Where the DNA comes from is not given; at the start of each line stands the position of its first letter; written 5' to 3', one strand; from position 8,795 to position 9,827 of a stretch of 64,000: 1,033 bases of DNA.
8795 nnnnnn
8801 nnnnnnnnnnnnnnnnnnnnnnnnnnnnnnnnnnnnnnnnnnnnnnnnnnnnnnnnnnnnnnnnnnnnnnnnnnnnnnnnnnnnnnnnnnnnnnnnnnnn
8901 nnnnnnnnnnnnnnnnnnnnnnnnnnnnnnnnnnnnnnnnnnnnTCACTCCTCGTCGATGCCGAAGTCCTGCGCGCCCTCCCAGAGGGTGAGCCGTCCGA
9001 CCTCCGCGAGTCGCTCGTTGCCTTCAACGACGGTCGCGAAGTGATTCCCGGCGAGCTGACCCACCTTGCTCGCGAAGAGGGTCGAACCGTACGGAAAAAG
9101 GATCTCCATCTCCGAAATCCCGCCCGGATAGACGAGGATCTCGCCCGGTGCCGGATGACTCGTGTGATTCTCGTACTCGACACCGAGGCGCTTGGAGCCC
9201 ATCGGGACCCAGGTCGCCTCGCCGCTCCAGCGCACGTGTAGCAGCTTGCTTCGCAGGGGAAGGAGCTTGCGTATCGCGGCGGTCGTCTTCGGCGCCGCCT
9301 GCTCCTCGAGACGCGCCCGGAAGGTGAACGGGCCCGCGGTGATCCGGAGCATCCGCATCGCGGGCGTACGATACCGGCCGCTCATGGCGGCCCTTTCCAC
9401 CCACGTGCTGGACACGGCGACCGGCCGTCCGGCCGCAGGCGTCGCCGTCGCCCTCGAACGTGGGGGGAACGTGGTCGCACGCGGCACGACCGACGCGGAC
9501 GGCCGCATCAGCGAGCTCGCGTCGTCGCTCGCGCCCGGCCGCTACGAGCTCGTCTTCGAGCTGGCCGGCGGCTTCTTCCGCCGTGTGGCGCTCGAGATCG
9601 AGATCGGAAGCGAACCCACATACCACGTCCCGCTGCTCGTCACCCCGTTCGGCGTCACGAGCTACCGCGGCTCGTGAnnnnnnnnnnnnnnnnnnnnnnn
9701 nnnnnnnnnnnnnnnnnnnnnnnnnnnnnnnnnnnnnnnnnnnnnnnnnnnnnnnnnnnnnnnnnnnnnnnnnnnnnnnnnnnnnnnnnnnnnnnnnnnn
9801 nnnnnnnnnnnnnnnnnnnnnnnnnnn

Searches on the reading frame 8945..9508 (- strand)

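Call 16: search_protein_families(library=pfam, proteins=[window:8945-9508:-], max_evalue=0.001)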
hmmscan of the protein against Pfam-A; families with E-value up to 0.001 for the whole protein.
window:8945-9508:- (187 aa): 1 family
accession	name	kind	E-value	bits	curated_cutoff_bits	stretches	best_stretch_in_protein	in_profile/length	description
PF12903.12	DUF3830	-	1e-33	116.8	26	1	57-182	4-139/143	Protein of unknown function (DUF3830)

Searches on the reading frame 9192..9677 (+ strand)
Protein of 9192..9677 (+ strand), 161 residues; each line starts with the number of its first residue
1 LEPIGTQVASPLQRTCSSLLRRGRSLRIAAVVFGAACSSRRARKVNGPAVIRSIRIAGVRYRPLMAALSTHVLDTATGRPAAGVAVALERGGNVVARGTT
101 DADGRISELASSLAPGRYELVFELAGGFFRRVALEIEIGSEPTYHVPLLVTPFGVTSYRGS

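Call 16: search_protein_families(library=pfam, proteins=[window:9192-9677:+], max_evalue=0.001)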
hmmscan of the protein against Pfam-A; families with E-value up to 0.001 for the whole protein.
window:9192-9677:+ (161 aa): 3 families
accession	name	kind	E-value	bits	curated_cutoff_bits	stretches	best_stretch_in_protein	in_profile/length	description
PF00576.27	Transthyretin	-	4.3e-22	79.2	25.3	1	68-160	1-109/109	HIUase/Transthyretin family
PF13620.12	CarboxypepD_reg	-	2e-06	28.5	32.3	1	69-127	3-59/82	Carboxypeptidase regulatory-like domain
PF11974.14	bMG3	-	0.00093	19.6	34.9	0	69-107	16-55/103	Bacterial alpha-2-macroglobulin MG3 domain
